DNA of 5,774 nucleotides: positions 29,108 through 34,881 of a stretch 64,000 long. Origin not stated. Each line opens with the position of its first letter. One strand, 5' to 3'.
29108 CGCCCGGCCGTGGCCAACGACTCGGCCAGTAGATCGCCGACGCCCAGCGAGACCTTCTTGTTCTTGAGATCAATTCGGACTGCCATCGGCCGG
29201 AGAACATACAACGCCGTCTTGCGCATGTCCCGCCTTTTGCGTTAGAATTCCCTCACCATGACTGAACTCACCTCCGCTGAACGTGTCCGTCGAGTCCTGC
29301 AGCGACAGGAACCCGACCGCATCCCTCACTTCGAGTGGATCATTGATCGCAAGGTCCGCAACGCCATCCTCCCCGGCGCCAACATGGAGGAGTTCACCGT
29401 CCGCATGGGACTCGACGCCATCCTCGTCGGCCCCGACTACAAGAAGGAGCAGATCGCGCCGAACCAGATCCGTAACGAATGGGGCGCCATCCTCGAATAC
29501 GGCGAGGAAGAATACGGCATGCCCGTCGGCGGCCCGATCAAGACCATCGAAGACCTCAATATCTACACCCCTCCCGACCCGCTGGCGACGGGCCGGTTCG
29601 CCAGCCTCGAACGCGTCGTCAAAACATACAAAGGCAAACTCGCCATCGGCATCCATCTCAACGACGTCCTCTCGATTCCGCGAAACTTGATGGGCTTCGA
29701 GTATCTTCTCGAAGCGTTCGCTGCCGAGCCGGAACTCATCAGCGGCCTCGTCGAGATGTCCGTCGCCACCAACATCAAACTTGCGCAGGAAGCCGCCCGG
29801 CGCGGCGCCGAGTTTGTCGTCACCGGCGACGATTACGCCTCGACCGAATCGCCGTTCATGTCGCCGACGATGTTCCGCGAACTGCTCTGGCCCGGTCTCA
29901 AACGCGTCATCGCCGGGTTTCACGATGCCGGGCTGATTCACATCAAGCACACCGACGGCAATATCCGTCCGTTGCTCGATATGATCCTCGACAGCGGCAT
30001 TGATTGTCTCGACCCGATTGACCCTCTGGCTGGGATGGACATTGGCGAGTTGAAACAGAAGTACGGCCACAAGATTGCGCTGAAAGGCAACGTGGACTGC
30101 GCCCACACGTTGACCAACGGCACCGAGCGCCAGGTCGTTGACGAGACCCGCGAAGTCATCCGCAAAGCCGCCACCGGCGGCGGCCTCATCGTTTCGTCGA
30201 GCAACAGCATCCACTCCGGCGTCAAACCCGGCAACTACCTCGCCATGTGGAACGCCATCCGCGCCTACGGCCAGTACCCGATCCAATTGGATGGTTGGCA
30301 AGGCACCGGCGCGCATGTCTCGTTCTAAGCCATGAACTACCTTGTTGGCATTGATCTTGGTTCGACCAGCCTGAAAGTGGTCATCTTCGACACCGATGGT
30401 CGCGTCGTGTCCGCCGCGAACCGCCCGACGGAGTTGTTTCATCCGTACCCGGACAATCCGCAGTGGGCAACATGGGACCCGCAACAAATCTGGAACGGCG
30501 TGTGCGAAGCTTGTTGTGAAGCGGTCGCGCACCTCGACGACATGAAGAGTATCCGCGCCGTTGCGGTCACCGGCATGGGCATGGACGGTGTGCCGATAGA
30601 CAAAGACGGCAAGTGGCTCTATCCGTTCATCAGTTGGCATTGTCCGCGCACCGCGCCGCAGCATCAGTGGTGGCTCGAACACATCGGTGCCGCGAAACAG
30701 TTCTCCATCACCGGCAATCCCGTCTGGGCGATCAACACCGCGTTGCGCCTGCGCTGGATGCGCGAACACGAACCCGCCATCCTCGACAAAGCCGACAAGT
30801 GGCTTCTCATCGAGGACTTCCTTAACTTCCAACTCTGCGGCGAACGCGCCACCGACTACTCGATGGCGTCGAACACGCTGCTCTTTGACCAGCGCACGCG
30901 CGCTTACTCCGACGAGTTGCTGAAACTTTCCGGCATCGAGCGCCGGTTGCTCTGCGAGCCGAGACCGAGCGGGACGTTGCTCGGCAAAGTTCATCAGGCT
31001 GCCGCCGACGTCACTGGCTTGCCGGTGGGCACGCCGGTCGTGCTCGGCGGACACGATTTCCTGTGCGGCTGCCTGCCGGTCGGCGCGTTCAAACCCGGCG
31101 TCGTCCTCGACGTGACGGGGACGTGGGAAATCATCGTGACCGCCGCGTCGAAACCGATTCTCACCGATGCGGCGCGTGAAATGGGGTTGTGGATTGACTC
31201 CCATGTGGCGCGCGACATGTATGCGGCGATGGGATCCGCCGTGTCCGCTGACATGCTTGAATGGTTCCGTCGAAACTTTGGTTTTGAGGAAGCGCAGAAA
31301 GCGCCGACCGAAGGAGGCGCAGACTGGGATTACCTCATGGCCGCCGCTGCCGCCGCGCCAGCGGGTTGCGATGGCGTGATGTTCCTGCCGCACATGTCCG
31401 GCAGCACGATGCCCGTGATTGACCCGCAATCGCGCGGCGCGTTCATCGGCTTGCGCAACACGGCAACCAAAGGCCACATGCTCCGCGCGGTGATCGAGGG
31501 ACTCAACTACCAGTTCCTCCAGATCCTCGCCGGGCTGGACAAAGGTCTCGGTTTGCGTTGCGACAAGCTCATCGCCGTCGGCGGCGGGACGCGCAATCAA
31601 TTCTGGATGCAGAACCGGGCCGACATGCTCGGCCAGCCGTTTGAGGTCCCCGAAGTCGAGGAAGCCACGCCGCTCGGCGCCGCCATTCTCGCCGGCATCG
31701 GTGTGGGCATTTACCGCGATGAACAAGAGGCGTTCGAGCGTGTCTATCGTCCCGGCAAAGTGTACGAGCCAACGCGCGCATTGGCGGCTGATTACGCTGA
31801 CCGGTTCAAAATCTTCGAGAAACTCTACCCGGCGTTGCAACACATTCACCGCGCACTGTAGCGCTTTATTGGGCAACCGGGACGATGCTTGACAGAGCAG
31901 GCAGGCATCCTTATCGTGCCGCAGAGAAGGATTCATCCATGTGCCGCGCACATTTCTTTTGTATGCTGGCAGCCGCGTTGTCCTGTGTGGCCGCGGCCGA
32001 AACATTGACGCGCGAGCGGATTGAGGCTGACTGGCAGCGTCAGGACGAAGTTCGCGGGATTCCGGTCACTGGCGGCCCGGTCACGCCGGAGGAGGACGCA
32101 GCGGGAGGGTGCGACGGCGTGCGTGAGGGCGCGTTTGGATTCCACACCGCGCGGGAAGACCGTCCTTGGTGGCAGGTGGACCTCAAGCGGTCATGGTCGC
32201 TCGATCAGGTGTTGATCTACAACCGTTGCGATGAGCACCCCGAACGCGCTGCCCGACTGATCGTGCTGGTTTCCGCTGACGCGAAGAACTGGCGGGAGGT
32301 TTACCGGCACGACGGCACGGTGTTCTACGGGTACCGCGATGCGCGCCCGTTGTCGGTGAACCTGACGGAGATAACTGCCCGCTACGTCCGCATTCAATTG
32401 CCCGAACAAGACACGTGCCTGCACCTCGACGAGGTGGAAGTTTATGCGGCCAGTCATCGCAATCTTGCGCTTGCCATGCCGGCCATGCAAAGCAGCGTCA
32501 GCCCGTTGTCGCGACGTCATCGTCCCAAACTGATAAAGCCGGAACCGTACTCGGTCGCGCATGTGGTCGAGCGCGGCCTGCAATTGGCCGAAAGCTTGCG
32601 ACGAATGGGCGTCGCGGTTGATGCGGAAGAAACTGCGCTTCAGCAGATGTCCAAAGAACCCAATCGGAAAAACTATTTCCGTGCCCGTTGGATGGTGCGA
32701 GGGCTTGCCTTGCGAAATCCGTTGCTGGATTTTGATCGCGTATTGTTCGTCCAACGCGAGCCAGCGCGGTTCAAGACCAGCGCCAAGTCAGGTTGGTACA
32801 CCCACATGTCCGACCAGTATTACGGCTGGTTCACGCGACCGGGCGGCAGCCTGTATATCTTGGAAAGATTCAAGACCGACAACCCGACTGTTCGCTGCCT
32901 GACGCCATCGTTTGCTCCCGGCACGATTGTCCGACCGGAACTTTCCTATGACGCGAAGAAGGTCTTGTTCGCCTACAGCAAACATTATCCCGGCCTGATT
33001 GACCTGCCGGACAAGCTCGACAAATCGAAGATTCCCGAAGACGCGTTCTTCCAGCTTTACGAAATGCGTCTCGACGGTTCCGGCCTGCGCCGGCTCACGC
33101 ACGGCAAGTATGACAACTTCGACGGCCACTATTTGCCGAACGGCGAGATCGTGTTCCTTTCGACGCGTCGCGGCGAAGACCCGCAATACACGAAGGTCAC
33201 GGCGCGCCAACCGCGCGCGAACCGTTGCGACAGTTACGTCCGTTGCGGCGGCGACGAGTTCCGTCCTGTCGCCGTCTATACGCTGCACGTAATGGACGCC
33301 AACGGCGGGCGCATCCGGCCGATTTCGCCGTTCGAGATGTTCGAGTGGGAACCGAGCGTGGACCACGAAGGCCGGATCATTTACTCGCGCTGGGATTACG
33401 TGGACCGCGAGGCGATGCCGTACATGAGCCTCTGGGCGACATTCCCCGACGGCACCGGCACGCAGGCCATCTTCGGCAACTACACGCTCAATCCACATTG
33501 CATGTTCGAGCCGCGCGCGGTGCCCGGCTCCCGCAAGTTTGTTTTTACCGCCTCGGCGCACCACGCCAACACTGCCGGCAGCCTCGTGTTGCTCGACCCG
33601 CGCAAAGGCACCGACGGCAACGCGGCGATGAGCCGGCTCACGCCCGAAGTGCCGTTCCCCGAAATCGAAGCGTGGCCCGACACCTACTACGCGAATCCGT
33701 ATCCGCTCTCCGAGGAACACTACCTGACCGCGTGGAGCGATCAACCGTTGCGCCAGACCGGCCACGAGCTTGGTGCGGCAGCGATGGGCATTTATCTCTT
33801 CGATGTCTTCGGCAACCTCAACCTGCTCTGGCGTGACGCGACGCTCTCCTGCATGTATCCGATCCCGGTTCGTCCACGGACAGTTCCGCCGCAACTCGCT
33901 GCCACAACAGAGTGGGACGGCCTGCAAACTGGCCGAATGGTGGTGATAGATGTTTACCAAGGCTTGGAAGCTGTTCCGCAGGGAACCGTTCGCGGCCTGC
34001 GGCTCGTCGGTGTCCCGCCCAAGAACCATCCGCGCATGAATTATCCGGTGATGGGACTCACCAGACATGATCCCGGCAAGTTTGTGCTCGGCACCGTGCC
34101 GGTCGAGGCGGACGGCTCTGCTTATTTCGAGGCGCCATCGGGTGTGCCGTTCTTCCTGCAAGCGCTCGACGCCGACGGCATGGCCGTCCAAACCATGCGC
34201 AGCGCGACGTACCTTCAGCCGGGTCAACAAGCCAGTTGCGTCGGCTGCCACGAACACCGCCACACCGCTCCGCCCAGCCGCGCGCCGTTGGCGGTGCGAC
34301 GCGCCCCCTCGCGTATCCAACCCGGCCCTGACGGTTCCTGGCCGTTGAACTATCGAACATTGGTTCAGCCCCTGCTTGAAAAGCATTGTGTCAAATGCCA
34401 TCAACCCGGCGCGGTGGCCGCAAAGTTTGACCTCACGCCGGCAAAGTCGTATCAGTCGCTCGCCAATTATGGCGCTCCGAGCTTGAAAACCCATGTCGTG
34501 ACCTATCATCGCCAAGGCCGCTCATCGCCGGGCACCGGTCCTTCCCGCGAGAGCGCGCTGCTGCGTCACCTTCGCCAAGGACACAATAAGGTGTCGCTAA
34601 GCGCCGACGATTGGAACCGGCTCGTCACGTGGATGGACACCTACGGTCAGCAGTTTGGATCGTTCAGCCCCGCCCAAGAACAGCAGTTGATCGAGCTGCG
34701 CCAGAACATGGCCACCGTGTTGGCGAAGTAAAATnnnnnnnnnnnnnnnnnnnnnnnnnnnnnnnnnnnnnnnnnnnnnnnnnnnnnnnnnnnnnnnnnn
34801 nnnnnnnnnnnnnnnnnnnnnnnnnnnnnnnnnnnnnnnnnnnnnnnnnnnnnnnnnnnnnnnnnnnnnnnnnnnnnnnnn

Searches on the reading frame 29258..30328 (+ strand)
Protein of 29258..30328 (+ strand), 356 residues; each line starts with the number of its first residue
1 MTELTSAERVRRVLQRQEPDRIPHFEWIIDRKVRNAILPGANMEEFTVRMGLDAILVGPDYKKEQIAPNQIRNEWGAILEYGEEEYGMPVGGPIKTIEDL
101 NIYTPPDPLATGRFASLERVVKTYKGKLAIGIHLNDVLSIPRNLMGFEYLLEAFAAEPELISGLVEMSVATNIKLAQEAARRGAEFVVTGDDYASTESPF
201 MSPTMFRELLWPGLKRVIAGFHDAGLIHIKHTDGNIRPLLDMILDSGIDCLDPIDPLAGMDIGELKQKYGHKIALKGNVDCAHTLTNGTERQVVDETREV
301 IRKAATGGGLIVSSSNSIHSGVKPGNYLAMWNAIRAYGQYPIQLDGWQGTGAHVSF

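Call 3: search_protein_families(library=pfam, proteins=[window:29258-30328:+], max_evalue=0.01)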
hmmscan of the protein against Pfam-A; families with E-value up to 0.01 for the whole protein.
window:29258-30328:+ (356 aa): 1 family
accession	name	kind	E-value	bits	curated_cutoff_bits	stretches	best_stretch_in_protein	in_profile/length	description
PF01208.23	URO-D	-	4e-26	92.3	23.9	1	76-337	82-346/346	Uroporphyrinogen decarboxylase (URO-D)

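Call 54: search_protein_families(library=padloc, proteins=[window:29258-30328:+], max_evalue=0.00001)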
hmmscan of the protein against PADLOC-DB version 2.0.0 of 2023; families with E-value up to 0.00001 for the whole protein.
window:29258-30328:+ (356 aa): 0 families

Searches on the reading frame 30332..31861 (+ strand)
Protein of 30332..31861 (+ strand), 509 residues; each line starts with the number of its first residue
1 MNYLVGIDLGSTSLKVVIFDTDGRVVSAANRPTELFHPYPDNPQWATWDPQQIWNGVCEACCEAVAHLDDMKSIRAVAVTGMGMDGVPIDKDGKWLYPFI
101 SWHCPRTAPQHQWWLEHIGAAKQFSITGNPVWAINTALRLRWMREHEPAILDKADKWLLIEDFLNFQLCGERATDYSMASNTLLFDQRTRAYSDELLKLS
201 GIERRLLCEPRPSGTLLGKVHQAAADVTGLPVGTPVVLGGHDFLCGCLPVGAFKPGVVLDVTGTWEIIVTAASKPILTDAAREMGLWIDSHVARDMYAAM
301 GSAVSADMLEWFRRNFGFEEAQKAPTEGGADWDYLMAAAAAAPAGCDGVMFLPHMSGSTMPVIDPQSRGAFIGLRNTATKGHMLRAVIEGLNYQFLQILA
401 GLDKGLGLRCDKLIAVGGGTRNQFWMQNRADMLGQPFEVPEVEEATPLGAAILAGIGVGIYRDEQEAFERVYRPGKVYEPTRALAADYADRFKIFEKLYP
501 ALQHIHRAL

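Call 3: search_protein_families(library=pfam, proteins=[window:30332-31861:+], max_evalue=0.01)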
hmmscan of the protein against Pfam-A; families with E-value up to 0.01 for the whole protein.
window:30332-31861:+ (509 aa): 3 families
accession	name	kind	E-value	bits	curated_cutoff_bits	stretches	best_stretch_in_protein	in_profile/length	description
PF00370.27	FGGY_N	-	6.1e-62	209.8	28.8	1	3-245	1-241/245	FGGY family of carbohydrate kinases, N-terminal domain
PF02782.22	FGGY_C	-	1.8e-35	123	27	1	261-456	4-196/198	FGGY family of carbohydrate kinases, C-terminal domain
PF01869.26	BcrAD_BadFG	-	0.00035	20.6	31.5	1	5-88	1-78/271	BadF/BadG/BcrA/BcrD ATPase family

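Call 54: search_protein_families(library=padloc, proteins=[window:30332-31861:+], max_evalue=0.00001)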
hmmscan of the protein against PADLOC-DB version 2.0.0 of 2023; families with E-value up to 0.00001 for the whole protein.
window:30332-31861:+ (509 aa): 0 families

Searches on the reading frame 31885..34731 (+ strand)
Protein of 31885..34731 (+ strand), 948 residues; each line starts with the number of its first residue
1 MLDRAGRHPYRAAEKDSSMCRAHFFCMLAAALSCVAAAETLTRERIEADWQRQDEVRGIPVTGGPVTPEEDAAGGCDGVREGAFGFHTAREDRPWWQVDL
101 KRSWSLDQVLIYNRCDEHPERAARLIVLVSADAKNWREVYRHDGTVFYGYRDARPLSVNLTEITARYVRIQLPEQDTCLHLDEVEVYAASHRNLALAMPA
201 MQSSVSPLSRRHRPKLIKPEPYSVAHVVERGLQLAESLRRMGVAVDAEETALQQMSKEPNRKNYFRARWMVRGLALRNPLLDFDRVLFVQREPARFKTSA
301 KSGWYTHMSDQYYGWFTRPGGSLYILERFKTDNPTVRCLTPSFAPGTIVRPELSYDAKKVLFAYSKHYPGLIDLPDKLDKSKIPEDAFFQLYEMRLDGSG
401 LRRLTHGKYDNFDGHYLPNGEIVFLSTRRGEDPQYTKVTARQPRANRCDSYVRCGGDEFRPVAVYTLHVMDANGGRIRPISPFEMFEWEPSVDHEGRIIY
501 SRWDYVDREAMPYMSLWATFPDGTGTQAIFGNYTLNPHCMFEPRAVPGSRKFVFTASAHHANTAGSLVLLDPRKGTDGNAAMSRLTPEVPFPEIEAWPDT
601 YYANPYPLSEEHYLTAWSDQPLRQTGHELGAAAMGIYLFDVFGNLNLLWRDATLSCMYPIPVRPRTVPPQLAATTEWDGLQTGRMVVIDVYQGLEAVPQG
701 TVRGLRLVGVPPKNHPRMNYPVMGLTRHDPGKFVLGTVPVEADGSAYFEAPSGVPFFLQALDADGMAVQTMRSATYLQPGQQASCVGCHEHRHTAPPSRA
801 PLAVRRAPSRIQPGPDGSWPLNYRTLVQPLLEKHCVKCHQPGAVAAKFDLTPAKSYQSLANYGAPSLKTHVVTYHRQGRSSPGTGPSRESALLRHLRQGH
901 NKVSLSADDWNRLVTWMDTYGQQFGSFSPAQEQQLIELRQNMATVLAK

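Call 3: search_protein_families(library=pfam, proteins=[window:31885-34731:+], max_evalue=0.01)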
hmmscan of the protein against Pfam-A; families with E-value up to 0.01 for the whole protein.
window:31885-34731:+ (948 aa): 4 families
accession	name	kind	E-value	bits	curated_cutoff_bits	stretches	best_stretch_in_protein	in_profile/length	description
PF18582.6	HZS_alpha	-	1.7e-21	77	26.6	1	732-790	40-98/98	Hydrazine synthase alpha subunit middle domain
PF22633.2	F5_F8_type_C_2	-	3e-12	47.4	27.8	1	86-170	12-91/91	NedA-like, galactose-binding domain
PF00754.31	F5_F8_type_C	-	3.3e-12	47.1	28.2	1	77-174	19-114/127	F5/8 type C domain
PF13163.11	DUF3999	-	0.00025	20.8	30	1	105-204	126-222/424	Protein of unknown function (DUF3999)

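Call 54: search_protein_families(library=padloc, proteins=[window:31885-34731:+], max_evalue=0.00001)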
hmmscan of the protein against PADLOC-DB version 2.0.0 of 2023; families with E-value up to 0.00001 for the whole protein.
window:31885-34731:+ (948 aa): 0 families
